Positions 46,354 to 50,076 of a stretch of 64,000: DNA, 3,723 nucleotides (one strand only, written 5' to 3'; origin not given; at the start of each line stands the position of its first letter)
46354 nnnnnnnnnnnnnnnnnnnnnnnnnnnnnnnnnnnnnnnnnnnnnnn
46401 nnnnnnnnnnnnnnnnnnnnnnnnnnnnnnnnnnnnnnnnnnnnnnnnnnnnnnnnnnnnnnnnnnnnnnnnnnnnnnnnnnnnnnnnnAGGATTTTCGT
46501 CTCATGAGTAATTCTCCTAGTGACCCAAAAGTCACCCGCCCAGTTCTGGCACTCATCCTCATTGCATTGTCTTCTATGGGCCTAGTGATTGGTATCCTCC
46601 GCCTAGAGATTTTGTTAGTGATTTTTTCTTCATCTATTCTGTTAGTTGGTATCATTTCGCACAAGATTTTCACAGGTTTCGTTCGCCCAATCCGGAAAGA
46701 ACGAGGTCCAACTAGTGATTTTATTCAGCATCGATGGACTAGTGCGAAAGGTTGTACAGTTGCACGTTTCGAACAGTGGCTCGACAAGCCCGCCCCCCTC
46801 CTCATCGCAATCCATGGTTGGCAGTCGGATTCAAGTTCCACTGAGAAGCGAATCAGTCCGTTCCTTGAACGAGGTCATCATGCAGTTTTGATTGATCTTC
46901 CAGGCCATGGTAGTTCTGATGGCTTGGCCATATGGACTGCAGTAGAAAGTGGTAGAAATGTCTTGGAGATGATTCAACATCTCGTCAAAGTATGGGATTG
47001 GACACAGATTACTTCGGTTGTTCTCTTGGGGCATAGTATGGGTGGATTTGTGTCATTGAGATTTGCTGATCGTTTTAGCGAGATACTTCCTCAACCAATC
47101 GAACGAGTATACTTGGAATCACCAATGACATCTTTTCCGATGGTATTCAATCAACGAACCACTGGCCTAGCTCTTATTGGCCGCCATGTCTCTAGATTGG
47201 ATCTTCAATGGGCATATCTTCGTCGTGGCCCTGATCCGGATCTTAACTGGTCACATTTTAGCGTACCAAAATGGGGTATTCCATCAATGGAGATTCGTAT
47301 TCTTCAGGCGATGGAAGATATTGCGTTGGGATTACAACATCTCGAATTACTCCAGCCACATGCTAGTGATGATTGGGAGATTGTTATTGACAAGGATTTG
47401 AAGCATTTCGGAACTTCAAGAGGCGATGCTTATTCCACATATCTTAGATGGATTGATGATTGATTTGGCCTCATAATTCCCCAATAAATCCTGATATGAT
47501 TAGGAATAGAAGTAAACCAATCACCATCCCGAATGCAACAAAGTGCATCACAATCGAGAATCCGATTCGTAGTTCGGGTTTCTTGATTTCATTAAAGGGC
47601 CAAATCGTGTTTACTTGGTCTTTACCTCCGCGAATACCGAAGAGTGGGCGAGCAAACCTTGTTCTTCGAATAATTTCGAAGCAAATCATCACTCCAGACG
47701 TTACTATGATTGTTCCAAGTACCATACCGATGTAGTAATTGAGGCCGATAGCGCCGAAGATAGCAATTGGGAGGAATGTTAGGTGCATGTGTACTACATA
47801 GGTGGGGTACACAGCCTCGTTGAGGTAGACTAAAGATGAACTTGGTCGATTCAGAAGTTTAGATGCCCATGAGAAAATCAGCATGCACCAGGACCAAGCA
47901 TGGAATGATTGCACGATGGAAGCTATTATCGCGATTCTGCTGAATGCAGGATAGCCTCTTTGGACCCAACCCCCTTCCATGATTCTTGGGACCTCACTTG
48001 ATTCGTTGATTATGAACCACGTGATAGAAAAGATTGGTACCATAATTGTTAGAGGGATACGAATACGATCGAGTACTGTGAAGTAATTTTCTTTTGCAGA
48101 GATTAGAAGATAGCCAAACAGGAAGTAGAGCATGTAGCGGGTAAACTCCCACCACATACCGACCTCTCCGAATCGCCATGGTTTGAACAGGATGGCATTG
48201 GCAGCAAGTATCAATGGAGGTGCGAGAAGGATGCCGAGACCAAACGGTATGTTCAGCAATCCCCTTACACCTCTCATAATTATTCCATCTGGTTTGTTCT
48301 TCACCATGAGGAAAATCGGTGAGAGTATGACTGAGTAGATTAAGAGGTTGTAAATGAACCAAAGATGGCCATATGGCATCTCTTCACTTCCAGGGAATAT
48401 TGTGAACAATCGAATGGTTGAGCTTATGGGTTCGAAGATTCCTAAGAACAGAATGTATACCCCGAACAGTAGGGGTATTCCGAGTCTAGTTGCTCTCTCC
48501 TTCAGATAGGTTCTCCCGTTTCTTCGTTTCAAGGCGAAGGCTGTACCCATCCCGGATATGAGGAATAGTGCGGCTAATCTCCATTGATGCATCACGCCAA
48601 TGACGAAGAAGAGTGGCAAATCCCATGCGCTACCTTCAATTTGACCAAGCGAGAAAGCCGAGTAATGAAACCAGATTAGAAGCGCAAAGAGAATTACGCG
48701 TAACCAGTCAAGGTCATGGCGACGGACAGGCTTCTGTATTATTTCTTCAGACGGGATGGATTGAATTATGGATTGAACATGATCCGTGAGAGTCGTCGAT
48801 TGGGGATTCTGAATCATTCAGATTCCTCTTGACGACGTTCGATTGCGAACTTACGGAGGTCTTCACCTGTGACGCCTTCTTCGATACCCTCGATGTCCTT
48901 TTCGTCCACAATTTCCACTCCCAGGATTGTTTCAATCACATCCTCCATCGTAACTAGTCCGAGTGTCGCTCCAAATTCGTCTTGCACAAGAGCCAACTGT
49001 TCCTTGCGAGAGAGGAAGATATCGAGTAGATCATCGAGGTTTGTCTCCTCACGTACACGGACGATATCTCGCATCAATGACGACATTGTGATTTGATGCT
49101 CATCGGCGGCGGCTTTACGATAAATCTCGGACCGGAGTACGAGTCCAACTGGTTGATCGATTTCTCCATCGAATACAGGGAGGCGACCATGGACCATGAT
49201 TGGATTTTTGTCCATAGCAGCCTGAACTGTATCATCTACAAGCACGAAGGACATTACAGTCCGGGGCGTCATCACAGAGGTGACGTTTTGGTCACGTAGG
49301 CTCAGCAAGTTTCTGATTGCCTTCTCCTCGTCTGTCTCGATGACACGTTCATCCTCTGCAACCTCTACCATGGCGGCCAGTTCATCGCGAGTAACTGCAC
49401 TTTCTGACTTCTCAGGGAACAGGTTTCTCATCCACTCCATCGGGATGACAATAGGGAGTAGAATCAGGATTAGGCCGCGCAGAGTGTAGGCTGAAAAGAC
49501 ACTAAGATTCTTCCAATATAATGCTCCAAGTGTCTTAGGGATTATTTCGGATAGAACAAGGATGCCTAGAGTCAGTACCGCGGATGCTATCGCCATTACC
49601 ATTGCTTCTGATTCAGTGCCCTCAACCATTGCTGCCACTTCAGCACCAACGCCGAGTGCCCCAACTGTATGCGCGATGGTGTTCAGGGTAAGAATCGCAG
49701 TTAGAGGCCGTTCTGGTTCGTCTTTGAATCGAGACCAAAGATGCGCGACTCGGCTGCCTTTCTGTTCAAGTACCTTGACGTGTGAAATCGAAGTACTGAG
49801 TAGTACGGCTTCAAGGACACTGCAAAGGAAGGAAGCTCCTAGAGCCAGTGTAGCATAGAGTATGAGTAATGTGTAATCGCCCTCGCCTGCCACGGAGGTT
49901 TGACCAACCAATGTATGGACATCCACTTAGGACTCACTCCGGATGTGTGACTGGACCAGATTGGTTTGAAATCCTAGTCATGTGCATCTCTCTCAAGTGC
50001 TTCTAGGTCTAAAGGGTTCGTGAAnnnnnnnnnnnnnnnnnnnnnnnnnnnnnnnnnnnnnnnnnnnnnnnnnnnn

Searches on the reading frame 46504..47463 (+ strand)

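Call 25: search_protein_families(library=pfam, proteins=[window:46504-47463:+], max_evalue=0.0001)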
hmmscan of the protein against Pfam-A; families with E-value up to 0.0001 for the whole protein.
window:46504-47463:+ (319 aa): 5 families
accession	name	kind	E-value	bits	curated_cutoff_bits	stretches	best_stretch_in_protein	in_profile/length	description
PF12697.13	Abhydrolase_6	-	1e-14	56.2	26.3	1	101-238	2-122/217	Alpha/beta hydrolase family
PF00561.26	Abhydrolase_1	-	3.7e-14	53.4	25.8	1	98-212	1-108/245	alpha/beta hydrolase fold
PF12146.15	Hydrolase_4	-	9e-12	45.2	27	1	95-215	2-117/239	Serine aminopeptidase, S33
PF07819.20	PGAP1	-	2.2e-06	28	24.3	1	156-220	75-141/233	PGAP1-like alpha/beta domain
PF02129.25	Peptidase_S15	-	9.4e-06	25.9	23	1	95-191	17-116/262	X-Pro dipeptidyl-peptidase (S15 family)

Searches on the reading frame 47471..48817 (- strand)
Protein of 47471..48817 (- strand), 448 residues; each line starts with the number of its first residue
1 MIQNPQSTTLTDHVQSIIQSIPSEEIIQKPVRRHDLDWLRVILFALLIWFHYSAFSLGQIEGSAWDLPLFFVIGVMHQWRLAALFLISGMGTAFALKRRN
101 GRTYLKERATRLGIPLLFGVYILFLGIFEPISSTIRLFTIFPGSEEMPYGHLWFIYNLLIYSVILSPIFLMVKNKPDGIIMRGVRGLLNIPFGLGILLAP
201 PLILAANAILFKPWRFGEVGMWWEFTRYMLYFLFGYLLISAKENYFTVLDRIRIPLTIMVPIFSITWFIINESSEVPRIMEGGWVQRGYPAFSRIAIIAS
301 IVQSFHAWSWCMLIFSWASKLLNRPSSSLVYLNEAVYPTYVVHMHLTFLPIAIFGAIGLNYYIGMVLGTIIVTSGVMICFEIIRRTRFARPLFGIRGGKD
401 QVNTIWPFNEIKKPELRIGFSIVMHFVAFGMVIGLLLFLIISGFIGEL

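Call 25: search_protein_families(library=pfam, proteins=[window:47471-48817:-], max_evalue=0.0001)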
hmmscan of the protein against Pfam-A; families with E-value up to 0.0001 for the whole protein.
window:47471-48817:- (448 aa): 1 family
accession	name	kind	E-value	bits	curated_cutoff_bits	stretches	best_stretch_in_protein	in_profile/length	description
PF01757.29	Acyl_transf_3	-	5e-21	75.5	31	1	34-375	2-316/326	Acyltransferase domain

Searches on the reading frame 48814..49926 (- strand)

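Call 25: search_protein_families(library=pfam, proteins=[window:48814-49926:-], max_evalue=0.0001)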
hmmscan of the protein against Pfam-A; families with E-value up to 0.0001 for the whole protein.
window:48814-49926:- (370 aa): 2 families
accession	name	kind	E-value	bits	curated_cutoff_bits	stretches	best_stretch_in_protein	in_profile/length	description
PF01595.25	CNNM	-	1.5e-27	96.9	28.4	1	25-200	3-181/181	Cyclin M transmembrane N-terminal domain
PF00571.33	CBS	-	5.8e-09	36.6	24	1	285-335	6-56/57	CBS domain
